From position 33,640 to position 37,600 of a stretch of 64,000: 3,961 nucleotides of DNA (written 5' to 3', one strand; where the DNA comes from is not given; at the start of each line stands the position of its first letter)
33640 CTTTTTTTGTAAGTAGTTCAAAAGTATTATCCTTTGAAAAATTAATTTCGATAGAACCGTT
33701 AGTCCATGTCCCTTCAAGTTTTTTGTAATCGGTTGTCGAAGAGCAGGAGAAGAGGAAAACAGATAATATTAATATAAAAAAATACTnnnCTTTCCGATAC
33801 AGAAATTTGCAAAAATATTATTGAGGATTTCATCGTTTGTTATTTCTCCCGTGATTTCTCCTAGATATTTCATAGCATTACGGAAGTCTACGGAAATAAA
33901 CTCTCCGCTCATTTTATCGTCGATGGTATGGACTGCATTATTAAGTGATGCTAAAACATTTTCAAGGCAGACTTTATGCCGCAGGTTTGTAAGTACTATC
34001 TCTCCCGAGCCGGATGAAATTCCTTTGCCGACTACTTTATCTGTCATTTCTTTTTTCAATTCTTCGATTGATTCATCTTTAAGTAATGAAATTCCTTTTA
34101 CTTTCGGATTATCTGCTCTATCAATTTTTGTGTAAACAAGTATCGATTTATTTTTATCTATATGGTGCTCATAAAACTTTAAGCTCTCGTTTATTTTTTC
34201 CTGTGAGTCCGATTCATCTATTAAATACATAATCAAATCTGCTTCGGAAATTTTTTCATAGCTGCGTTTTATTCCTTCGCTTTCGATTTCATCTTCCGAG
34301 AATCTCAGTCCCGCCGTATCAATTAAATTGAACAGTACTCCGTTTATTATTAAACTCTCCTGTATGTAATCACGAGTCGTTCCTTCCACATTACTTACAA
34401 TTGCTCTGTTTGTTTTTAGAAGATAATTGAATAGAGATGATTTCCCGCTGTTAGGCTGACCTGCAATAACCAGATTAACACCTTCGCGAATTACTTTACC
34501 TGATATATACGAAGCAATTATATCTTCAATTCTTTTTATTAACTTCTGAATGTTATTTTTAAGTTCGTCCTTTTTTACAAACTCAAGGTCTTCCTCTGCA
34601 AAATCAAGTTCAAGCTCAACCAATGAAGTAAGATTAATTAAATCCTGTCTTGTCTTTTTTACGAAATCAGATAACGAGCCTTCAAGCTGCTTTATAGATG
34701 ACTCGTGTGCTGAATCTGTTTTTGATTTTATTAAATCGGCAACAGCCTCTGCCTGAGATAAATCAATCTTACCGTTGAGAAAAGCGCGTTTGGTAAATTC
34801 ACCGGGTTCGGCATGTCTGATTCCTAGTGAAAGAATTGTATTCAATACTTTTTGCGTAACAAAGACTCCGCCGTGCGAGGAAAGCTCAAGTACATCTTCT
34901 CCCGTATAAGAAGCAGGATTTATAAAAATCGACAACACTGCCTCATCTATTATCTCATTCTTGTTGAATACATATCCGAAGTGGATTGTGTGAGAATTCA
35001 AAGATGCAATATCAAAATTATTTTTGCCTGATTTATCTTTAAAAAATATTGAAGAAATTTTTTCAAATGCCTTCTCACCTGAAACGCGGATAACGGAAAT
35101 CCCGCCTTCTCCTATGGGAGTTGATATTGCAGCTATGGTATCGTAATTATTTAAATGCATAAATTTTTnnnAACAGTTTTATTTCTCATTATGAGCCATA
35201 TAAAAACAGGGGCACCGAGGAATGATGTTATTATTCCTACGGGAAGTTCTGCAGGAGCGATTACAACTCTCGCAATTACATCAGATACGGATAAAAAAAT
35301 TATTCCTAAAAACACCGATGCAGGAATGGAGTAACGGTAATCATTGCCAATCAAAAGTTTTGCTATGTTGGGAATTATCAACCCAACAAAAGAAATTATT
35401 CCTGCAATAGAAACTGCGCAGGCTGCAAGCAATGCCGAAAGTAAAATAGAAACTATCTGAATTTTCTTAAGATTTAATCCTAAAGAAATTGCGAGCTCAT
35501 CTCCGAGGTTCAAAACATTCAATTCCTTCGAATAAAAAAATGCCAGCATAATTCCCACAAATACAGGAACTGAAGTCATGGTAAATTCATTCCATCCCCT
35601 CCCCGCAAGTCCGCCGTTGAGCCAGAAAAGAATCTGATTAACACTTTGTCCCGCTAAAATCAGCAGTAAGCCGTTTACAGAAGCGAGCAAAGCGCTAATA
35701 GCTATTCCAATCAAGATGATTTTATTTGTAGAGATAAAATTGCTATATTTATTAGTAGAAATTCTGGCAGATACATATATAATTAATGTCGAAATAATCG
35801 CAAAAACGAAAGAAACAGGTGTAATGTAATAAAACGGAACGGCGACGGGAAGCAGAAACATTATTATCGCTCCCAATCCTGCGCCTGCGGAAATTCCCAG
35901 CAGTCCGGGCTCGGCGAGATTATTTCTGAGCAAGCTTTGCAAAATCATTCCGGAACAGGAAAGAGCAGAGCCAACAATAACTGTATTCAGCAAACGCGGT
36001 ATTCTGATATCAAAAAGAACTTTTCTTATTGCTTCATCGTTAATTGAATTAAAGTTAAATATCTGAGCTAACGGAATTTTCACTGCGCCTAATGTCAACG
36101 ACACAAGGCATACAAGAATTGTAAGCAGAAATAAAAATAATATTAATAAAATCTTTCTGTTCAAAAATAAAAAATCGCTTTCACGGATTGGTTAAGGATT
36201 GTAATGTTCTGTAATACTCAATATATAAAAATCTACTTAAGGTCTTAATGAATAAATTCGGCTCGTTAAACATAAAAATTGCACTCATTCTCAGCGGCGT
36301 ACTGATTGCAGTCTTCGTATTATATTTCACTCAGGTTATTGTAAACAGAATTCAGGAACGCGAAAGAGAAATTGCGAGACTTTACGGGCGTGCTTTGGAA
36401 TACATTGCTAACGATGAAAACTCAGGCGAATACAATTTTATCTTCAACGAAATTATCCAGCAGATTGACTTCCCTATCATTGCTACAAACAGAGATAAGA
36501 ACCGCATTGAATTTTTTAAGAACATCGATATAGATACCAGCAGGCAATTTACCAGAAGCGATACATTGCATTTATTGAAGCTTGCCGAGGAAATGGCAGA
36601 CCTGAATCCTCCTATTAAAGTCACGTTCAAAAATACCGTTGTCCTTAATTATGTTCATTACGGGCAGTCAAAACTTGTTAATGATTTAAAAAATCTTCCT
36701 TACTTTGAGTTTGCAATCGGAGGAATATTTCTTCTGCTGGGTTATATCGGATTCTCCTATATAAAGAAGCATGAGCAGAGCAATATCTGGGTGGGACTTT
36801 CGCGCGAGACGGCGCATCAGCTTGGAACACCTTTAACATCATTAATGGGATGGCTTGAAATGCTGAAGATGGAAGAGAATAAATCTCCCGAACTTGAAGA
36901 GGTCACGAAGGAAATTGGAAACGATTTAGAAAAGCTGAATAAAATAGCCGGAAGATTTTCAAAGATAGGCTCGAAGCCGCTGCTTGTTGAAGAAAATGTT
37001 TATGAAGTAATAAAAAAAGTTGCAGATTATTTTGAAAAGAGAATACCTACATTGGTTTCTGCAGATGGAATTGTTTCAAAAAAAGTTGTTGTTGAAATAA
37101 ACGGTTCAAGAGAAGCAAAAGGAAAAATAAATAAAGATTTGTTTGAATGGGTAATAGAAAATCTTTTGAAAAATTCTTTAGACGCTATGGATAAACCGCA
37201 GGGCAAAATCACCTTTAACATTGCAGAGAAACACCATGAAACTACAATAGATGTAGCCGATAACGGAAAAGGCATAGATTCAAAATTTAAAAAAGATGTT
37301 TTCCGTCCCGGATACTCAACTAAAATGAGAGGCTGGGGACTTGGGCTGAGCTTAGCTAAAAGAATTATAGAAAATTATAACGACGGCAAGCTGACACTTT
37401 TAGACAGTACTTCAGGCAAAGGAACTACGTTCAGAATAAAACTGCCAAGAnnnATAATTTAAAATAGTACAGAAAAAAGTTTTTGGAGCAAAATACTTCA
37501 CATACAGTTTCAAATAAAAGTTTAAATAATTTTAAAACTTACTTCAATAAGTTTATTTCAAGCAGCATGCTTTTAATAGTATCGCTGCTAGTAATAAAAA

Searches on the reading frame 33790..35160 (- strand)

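Call 14: search_protein_families(library=pfam, proteins=[window:33790-35160:-], max_evalue=0.001)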
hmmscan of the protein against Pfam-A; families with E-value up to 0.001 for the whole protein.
window:33790-35160:- (457 aa): 8 families
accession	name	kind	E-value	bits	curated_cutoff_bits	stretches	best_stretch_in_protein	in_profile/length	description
PF12631.12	MnmE_helical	-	8.2e-57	193.2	40.1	1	134-454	1-211/211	MnmE helical domain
PF10396.14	TrmE_N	-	2.8e-40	137.6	29.8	1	8-131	1-117/117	GTP-binding protein TrmE N-terminus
PF01926.29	MMR_HSR1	-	5e-25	88.2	21.9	1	230-345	2-113/113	50S ribosome-binding GTPase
PF02421.24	FeoB_N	-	6.6e-10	39.2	27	1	230-353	3-122/156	Ferrous iron transport protein B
PF00071.28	Ras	-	1e-05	25.6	21.6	1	230-355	2-123/162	Ras family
PF08477.19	Roc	-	0.00046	20.8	27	0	230-347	2-119/119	Ras of Complex, Roc, domain of DAPkinase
PF00009.33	GTP_EFTU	-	0.00064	19.8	26.5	0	228-379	4-153/188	Elongation factor Tu GTP binding domain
PF00350.29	Dynamin_N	-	0.00081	19.9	27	0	231-263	2-33/168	Dynamin family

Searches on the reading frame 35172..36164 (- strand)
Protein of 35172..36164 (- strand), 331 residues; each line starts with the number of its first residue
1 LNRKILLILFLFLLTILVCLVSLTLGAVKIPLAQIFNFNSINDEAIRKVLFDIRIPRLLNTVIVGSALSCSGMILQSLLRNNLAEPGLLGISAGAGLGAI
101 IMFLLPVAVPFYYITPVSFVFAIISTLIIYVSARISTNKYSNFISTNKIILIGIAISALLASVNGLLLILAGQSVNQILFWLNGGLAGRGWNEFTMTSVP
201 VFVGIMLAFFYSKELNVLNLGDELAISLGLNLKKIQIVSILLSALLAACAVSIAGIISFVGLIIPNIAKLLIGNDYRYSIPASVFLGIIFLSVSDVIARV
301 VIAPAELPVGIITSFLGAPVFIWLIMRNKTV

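Call 14: search_protein_families(library=pfam, proteins=[window:35172-36164:-], max_evalue=0.001)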
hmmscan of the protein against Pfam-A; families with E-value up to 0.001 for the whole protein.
window:35172-36164:- (331 aa): 1 family
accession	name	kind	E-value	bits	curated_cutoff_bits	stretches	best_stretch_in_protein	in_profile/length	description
PF01032.23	FecCD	-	2.6e-91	306.3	26.5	1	14-327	1-311/311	FecCD transport family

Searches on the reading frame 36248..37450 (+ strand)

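Call 14: search_protein_families(library=pfam, proteins=[window:36248-37450:+], max_evalue=0.001)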
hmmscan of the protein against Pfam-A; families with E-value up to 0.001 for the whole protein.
window:36248-37450:+ (401 aa): 4 families
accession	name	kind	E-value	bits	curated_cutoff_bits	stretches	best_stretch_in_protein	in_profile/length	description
PF02518.31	HATPase_c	-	1.1e-18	68.1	26.4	1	298-400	5-108/111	Histidine kinase-, DNA gyrase B-, and HSP90-like ATPase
PF00512.31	HisKA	-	9.6e-08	32.4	26.9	1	188-236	9-56/66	His Kinase A (phospho-acceptor) domain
PF14501.12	HATPase_c_5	-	8.4e-05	22.9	22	1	302-383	9-87/102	GHKL domain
PF13589.12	HATPase_c_3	-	0.00055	20.4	25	0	299-360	3-62/137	Histidine kinase-, DNA gyrase B-, and HSP90-like ATPase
